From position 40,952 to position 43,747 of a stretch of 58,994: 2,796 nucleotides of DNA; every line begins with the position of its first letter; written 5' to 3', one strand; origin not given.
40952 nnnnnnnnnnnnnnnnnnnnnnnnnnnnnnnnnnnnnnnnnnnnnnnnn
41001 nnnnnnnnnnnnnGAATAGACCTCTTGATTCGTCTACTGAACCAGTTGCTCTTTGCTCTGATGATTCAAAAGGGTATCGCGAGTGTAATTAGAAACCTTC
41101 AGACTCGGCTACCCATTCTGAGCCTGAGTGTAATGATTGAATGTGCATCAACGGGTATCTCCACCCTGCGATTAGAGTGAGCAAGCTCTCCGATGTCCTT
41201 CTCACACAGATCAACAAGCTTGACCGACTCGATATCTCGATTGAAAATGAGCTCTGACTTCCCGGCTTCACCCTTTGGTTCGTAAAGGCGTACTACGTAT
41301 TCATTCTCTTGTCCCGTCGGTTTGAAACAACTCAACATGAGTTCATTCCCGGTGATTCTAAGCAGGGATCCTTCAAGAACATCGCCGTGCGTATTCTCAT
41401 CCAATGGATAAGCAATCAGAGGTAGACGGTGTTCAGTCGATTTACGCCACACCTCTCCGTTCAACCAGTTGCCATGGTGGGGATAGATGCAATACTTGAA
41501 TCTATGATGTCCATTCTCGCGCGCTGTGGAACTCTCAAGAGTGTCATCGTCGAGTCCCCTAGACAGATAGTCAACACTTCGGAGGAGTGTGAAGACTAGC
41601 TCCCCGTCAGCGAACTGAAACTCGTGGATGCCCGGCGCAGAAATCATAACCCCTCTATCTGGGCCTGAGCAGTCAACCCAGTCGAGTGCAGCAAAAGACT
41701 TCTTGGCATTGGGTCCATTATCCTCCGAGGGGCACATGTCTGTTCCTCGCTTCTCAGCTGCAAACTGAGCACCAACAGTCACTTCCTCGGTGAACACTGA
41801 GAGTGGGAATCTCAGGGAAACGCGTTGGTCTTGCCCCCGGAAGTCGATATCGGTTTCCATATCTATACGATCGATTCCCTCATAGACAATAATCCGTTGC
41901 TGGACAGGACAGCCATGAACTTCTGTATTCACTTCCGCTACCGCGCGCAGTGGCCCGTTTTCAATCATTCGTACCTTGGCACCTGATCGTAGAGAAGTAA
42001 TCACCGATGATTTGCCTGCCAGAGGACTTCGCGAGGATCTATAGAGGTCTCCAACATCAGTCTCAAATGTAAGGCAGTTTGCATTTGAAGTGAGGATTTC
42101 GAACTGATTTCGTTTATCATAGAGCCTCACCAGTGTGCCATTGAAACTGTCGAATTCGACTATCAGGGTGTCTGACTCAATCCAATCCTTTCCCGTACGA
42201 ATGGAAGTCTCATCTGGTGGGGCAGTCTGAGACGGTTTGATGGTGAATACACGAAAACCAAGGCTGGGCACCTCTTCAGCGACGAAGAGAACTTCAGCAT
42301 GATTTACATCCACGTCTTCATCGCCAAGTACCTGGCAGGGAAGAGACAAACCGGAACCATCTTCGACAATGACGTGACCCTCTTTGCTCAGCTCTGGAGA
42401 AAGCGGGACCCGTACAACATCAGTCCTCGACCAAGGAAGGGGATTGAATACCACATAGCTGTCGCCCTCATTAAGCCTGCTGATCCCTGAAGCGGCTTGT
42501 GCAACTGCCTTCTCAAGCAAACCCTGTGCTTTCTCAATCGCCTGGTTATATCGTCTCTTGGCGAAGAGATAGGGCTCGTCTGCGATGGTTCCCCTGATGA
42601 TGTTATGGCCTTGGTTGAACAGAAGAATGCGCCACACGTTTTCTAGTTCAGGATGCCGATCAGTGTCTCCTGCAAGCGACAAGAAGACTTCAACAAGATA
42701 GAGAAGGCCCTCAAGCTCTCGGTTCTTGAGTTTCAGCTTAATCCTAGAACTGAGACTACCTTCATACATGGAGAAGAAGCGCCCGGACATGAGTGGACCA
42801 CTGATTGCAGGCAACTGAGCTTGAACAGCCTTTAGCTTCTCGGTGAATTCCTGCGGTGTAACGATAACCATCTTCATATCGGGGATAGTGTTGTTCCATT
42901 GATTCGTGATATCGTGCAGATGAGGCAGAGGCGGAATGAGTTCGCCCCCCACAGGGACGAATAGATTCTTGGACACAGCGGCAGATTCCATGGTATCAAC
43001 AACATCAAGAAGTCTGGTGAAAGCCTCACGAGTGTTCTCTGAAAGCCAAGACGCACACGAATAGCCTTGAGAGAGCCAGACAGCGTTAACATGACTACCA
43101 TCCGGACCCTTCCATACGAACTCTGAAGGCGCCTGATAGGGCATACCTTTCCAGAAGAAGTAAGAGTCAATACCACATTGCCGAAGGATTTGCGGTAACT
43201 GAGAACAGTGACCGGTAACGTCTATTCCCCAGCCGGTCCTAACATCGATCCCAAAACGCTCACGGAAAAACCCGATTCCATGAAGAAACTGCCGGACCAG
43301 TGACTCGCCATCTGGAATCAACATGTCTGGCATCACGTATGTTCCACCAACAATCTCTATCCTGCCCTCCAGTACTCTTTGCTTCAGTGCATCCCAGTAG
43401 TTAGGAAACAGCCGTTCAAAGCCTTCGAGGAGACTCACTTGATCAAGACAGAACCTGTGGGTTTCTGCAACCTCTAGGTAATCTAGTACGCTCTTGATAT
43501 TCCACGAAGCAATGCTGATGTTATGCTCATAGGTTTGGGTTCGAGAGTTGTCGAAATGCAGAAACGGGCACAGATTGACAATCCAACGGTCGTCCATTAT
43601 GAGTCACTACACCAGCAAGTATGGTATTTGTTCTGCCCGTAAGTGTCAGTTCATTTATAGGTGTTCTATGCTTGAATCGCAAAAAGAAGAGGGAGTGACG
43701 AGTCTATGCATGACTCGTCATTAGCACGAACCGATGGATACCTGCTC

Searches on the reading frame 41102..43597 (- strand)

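Call 4: search_protein_families(library=pfam, proteins=[window:41102-43597:-], max_evalue=1)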
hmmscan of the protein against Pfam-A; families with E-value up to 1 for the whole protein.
window:41102-43597:- (832 aa): 7 families
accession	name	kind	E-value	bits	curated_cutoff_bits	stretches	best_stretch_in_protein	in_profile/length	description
PF01074.27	Glyco_hydro_38N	-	1.3e-41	143.2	25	1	7-259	2-259/270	Glycosyl hydrolases family 38 N-terminal domain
PF07748.19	Glyco_hydro_38C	-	5e-16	60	25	1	473-675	1-200/206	Glycosyl hydrolases family 38 C-terminal domain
PF09261.16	Alpha-mann_mid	-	5.7e-14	52.4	31.1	1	277-366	2-94/96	Alpha mannosidase middle domain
PF17677.7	Glyco_hydro38C2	-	1.8e-08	34.8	22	1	753-824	2-72/72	Glycosyl hydrolases family 38 C-terminal beta sandwich domain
PF16153.10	DUF4861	-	0.00087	18.8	22.3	1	385-462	3-84/380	Domain of unknown function (DUF4861)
PF17785.7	PUA_3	-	0.14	12.4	22.6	1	463-499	8-45/64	PUA-like domain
PF03065.20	Glyco_hydro_57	-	0.25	11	21.2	1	56-127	79-151/291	Glycosyl hydrolase family 57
